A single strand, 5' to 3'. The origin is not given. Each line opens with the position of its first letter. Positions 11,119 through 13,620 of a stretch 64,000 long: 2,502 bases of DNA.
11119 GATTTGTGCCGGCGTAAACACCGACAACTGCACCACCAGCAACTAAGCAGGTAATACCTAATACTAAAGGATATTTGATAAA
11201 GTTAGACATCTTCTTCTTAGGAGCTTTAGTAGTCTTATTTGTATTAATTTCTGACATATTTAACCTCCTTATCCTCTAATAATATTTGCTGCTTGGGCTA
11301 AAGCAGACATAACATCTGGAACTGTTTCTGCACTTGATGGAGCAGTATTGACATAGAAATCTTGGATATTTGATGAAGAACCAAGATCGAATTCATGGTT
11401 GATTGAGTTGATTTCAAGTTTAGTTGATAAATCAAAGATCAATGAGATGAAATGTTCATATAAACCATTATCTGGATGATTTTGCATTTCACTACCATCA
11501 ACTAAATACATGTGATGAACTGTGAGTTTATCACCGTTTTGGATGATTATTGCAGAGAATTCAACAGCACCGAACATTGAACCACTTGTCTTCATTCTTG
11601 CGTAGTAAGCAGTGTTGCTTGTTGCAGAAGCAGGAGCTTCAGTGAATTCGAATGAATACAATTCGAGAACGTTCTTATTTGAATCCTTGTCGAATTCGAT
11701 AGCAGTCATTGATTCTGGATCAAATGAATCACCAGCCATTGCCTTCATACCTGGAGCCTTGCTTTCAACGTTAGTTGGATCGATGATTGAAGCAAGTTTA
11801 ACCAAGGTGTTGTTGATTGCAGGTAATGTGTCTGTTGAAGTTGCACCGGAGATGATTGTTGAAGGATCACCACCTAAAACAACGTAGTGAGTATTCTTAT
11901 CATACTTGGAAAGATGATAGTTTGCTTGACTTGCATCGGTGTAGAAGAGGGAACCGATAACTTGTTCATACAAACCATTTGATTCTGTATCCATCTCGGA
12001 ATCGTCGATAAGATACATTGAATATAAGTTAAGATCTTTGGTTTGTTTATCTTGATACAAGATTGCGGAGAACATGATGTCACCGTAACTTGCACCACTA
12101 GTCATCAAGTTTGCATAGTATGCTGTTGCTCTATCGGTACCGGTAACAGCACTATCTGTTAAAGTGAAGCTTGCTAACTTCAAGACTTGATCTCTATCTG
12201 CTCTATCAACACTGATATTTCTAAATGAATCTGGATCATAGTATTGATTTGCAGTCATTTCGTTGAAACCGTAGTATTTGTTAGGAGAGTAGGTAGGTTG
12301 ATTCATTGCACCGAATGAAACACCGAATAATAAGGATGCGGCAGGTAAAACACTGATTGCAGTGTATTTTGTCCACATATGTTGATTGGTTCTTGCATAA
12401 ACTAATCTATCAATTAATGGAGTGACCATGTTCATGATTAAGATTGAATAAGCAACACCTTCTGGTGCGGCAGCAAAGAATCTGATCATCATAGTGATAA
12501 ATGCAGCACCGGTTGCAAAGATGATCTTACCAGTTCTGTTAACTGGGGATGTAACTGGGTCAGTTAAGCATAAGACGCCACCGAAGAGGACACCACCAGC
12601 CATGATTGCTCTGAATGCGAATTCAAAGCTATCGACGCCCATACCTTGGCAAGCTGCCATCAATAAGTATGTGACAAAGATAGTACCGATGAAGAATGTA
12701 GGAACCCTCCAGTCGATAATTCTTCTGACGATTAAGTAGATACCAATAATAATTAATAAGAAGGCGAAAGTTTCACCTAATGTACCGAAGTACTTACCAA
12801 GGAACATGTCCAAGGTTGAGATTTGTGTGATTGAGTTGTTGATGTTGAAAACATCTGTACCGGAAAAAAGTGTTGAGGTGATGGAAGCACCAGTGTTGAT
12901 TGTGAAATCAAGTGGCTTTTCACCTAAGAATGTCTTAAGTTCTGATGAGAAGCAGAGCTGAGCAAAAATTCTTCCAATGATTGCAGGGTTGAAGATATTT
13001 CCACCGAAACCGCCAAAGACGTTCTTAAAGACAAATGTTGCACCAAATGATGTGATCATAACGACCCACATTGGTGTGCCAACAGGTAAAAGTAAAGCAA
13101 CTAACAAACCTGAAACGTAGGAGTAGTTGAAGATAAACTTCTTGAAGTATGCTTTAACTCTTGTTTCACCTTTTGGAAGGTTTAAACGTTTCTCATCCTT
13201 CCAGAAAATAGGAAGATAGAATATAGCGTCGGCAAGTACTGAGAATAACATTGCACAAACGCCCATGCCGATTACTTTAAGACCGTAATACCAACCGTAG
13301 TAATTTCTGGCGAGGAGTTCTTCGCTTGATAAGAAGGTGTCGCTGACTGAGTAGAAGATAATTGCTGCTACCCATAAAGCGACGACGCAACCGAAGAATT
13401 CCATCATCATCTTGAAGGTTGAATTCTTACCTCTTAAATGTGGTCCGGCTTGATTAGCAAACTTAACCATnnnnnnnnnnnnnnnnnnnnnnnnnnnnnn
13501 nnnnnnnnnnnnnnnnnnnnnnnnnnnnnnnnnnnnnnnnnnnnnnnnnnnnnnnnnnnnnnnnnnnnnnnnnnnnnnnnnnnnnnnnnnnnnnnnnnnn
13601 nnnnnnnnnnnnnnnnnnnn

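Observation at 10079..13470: Rnf complex with duplicated extracytoplasmic flavin modules: RnfD fused to two extra FMN-bind-like domains, RnfG carrying a second one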

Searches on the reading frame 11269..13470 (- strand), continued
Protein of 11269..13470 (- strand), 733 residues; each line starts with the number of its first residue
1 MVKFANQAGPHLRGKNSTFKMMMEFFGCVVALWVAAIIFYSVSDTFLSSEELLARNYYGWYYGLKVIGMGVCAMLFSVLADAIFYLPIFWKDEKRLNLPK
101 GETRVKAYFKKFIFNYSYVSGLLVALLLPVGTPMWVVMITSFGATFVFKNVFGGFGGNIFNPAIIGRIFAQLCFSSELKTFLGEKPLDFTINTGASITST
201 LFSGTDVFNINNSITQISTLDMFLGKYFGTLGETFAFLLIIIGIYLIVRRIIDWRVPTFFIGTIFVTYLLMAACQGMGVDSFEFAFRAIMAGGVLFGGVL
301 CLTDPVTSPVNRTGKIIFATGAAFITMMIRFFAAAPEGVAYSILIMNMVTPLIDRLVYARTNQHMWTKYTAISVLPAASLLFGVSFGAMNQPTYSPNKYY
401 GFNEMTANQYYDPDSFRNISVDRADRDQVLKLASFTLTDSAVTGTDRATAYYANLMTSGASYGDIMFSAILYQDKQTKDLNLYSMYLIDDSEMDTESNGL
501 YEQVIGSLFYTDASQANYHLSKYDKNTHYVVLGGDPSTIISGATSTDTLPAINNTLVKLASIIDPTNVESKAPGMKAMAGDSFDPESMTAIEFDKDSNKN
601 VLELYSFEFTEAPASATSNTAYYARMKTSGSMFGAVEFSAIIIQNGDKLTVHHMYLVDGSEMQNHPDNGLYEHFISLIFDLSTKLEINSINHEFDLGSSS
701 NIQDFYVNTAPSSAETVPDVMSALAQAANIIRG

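Call 59: search_protein_families(library=pfam, proteins=[L006:11881-12990:+, L007:12031-13449:+, L008:11664-13109:+, P0015, P0012, P0009, P0008, P0004, P0006, P0007], max_evalue=1)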
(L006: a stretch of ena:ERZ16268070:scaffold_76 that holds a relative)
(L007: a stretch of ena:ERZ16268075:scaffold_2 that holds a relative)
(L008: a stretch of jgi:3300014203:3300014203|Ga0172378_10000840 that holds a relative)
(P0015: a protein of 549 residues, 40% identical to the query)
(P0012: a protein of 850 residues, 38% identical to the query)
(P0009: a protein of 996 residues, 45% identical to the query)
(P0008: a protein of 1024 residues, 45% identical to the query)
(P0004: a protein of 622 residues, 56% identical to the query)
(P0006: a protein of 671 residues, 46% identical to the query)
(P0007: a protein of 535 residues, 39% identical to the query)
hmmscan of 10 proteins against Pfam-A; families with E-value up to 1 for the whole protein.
L006:11881-12990:+ (369 aa): 1 family
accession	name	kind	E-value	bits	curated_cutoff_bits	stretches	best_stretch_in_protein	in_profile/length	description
PF04205.19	FMN_bind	-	0.0029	18.7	22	1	271-360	7-76/77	FMN-binding domain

L007:12031-13449:+ (472 aa): 4 families
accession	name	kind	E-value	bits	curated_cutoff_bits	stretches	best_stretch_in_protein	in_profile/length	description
PF04205.19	FMN_bind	-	5.7e-06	27.3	22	1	249-366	1-68/77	FMN-binding domain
PF11192.13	DUF2977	-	5.7e-05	23.6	21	0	400-420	5-25/61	Protein of unknown function (DUF2977)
PF03463.20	eRF1_1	-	0.29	11.6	23.8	0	276-305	85-114/123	eRF1 domain 1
PF11654.13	NCE101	-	0.49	10.6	24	0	374-387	15-28/45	Non-classical export protein 1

L008:11664-13109:+ (481 aa): 7 families
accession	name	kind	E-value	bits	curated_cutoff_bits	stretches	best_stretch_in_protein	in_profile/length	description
PF24495.1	Ig_TMEM131_2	-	0.035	14.5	27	0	130-171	13-54/94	Transmembrane protein 131 second Ig-like domain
PF04069.17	OpuAC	-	0.1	12.6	21.2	0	244-293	32-81/257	Substrate binding domain of ABC-type glycine betaine transport system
PF07660.19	STN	-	0.15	12.4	28.4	1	175-209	8-43/52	Secretin and TonB N terminus short domain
PF18658.7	zf-C2H2_12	-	0.16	12.2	27.3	1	14-38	20-41/64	Spin-doc zinc-finger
PF12516.13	DUF3719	-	0.31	11.2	23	0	79-97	33-51/66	Protein of unknown function (DUF3719)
PF17107.11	SesA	-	0.35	11.5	26.3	0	311-342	31-62/122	N-terminal domain on NACHT_NTPase and P-loop NTPases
PF04205.19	FMN_bind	-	0.95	10.6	22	0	99-150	1-36/77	FMN-binding domain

P0015 (549 aa): 4 families
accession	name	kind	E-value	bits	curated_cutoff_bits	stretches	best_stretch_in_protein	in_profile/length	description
PF03116.20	NQR2_RnfD_RnfE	-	4.4e-70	236.8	27.7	1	6-335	3-292/296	NQR2, RnfD, RnfE family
PF11992.13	TgpA_N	-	0.0063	16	30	1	213-328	20-140/333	TgpA N-terminal domain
PF20394.4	DUF6688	-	0.013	15.7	26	1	20-119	112-217/248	DUF6688 N-terminal domain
PF09813.14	Coa3_cc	-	0.25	11.4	27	0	16-35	11-30/48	Cytochrome c oxidase assembly factor 3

P0012 (850 aa): 5 families
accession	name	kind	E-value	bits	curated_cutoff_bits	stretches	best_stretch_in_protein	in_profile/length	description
PF03116.20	NQR2_RnfD_RnfE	-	7.3e-68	229.5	27.7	1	6-336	3-293/296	NQR2, RnfD, RnfE family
PF09716.15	ETRAMP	-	0.019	15.4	29.1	1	331-366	43-79/81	Malarial early transcribed membrane protein (ETRAMP)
PF11530.13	Pilin_PilX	-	0.052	13.9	25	1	574-631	28-86/127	Minor type IV pilin, PilX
PF02832.22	Flavi_glycop_C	-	0.092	13.4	27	1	543-580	42-79/97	Flavivirus glycoprotein, immunoglobulin-like domain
PF15103.11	G0-G1_switch_2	-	0.37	11.7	27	0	327-371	9-53/105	G0/G1 switch protein 2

P0009 (996 aa): 3 families
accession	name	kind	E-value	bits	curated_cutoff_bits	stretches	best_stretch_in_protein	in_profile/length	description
PF03116.20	NQR2_RnfD_RnfE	-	9.8e-64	216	27.7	1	5-339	2-290/296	NQR2, RnfD, RnfE family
PF12670.12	DUF3792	-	0.061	13.9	31.3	1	298-375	14-91/115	Protein of unknown function (DUF3792)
PF01592.21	NifU_N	-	0.38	11.3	22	0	749-779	32-62/127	NifU-like N terminal domain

P0008 (1024 aa): 2 families
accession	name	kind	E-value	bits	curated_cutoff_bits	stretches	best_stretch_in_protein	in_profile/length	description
PF03116.20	NQR2_RnfD_RnfE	-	2.4e-68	231.1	27.7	1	6-332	3-288/296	NQR2, RnfD, RnfE family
PF08827.16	DUF1805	-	0.32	11.7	29.5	0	890-912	33-55/64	Domain of unknown function (DUF1805)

P0004 (622 aa): 2 families
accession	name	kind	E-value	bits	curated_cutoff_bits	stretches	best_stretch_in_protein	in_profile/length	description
PF03116.20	NQR2_RnfD_RnfE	-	4.5e-66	223.7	27.7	1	6-351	2-294/296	NQR2, RnfD, RnfE family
PF04205.19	FMN_bind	-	0.088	13.9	22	1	595-616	56-77/77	FMN-binding domain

P0006 (671 aa): 3 families
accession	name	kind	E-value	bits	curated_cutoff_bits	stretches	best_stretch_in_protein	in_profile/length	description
PF03116.20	NQR2_RnfD_RnfE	-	5.2e-69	233.3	27.7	1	5-347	2-291/296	NQR2, RnfD, RnfE family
PF11192.13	DUF2977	-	0.054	14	21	1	598-618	4-24/61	Protein of unknown function (DUF2977)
PF04205.19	FMN_bind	-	0.22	12.6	22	0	169-188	43-65/77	FMN-binding domain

P0007 (535 aa): 2 families
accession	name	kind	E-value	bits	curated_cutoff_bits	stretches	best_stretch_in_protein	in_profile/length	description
PF03116.20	NQR2_RnfD_RnfE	-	3.1e-71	240.6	27.7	1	5-343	2-291/296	NQR2, RnfD, RnfE family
PF04205.19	FMN_bind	-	2.3e-06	28.6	22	1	414-527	3-75/77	FMN-binding domain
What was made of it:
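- A relative's RnfG built from these domains passes Pfam FMN_bind at 27.3 bits against a cut-off of 22 (call 59).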

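Call 73: find_related_loci(query=A6, collection=genome_contigs, flank=10000)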
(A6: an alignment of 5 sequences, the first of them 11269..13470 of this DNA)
Query A6 (733 aa) in genome_contigs; peptide patterns used: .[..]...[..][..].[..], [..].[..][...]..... (x = any residue, [..] = any of these).
109 stretches matched a pattern; 11 encode a relative of the query (tblastn E <= 1e-3); 11 distinct loci.
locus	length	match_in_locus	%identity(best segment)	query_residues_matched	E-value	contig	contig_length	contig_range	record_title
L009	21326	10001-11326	56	1-444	2e-149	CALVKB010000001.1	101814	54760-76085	MAG: uncultured Bacilli bacterium isolate BRZ_QT__bin67 genome assembly, contig: BRZ_QT__NODE_87_length_101814_cov_5.999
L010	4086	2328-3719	43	7-492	1e-107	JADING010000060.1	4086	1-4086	MAG: Candidatus Scatoplasma merdavium isolate 1748 D3M36__C222603_L4086_SRR9113722, whole genome shotgun sequence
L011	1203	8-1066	44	15-391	7e-92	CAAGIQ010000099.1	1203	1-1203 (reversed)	MAG TPA_asm: Bacilli bacterium, isolate HGM10890, WGS project CAAGIQ010000000 data, contig: SRS476289_51_k119_143690, wh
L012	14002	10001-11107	45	10-390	2e-76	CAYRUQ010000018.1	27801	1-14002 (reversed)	MAG TPA_asm: uncultured Clostridiaceae bacterium isolate SRP141132_co6_362 genome assembly, contig: NODE_1186_length_278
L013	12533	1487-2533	40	2-368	1e-68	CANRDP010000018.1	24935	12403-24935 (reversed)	MAG: uncultured Bacilli bacterium isolate Lapin-025__bin9 genome assembly, contig: Lapin-025__NODE_1505_length_24935_cov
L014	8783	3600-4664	31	10-387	1e-51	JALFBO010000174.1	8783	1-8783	MAG: Erysipelotrichaceae bacterium isolate SUG531 k141_7339734, whole genome shotgun sequence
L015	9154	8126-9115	31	10-368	8e-43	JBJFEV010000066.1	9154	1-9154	MAG: Bacilli bacterium isolate PUUB49_bin.008 NODE_3116_length_9154_cov_5.114518, whole genome shotgun sequence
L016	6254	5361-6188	31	62-355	2e-26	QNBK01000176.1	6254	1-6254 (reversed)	MAG: Spirochaetes bacterium isolate B116_G9 B116_Guay9_scaffold_21613, whole genome shotgun sequence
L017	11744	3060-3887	31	62-355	7e-26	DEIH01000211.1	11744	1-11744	MAG TPA_asm: Spirochaeta sp. UBA2779 UBA2779_contig_83392, whole genome shotgun sequence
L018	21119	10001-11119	47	4-393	4e-98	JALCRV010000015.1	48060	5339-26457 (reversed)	MAG: Bacilli bacterium isolate UW_MP_BACIL3_1 Ga0455773_000212, whole genome shotgun sequence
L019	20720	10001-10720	30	119-355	1e-21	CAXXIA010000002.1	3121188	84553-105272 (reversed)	MAG: Spirochaetia bacterium isolate 5e1c48e2-793b-4cbc-8b2e-61815c4865b9 genome assembly, contig: contig_2, whole genome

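Call 76: search_solved_structures(query=window:11269-13470:-, max_evalue=0.00001, show_alignments=2)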
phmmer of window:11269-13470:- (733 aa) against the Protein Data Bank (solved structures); distinct sequences matched with E-value up to 0.00001: 6.
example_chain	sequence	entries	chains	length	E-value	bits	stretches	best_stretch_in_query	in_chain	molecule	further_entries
7zc6_D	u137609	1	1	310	9.1e-38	133.3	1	112-356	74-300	RnfD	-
9eri_D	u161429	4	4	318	3.8e-36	128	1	117-360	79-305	Na(+)-translocating ferredoxin:NAD(+) oxidoreductase complex subunit D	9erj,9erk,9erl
8ahx_D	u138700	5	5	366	2.1e-30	109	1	114-357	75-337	Ion-translocating oxidoreductase complex subunit D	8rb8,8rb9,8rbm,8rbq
7xk3_B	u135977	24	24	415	1e-20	77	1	109-368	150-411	Na(+)-translocating NADH-quinone reductase subunit B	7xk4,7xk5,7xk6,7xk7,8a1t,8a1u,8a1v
9lrr_B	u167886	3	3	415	1.1e-20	76.9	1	114-368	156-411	Na(+)-translocating NADH-quinone reductase subunit B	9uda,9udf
9ud3_B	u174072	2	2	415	2.6e-20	75.6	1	109-368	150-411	Na(+)-translocating NADH-quinone reductase subunit B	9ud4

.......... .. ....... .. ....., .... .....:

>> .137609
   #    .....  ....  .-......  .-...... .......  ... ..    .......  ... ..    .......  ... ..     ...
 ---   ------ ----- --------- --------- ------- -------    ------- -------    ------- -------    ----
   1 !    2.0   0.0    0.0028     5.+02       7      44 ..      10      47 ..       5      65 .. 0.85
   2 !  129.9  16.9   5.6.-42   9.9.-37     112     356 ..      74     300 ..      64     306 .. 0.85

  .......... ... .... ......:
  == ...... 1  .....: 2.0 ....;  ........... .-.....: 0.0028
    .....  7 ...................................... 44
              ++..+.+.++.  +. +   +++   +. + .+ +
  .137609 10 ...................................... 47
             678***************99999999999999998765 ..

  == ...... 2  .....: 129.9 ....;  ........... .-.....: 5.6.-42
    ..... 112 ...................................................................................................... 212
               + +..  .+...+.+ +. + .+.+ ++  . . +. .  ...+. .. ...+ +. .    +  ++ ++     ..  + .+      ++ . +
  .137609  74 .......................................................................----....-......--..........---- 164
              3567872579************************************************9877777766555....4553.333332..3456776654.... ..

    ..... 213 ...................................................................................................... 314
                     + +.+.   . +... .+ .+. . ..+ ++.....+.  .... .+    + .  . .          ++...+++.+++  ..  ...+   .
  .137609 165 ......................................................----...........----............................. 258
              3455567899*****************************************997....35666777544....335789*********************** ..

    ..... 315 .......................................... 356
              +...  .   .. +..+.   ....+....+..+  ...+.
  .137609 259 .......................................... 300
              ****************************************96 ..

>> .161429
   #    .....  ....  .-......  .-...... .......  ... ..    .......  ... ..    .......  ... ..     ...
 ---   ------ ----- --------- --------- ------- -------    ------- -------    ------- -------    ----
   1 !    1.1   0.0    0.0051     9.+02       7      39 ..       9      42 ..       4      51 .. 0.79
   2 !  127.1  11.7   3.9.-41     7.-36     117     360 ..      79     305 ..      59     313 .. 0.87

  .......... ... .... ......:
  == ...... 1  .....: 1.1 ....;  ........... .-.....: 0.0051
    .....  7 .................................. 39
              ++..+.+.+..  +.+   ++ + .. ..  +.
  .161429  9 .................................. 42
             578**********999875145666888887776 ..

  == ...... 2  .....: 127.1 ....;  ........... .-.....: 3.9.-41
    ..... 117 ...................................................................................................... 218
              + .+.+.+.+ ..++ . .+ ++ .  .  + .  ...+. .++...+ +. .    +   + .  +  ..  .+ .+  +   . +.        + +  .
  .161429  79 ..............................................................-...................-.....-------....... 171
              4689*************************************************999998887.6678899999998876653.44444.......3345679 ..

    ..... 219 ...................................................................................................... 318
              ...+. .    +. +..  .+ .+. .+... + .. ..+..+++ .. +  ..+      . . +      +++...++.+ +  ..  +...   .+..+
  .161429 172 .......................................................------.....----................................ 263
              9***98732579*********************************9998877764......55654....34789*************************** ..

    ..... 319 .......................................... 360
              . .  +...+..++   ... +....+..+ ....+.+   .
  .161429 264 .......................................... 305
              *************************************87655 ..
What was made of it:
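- Checked: Solved RnfD chains (310-366 aa) end about 10 residues after the equivalent of aa 356 (call 76).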

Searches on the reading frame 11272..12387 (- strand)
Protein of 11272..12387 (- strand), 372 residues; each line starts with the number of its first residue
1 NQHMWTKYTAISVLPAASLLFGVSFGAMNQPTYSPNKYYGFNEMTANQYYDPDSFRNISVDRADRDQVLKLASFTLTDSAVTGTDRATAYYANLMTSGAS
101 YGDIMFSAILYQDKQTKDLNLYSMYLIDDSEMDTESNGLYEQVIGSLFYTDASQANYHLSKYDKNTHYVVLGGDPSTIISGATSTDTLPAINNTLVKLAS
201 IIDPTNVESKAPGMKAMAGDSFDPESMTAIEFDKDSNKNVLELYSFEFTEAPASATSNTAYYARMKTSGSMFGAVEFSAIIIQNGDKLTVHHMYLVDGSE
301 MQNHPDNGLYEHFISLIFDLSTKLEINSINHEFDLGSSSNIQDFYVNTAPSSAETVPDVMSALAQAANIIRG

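Call 8: find_homologous_proteins(query=window:11272-12387:-, max_evalue=0.001)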
Query seq(372 aa): 5091 candidates shared short words with the query, none scored E <= 0.001.

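Call 71: find_related_loci(query=window:11272-12387:-, collection=genome_contigs, flank=10000)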
Query seq(372 aa) (372 aa) in genome_contigs; peptide patterns used: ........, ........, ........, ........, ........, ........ (x = any residue, [..] = any of these).
32 stretches matched a pattern, but none encodes a relative of the query by tblastn (E <= 1e-3).
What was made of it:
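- On ApbE flavinylation substrates: The species was not found among the GTDB representative genomes searched (call 71), so the rest of its genome could not be read.
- Tried and rejected: The scan with the RnfD tail found no relative (call 71), so the organism's genome and its ApbE could not be reached.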
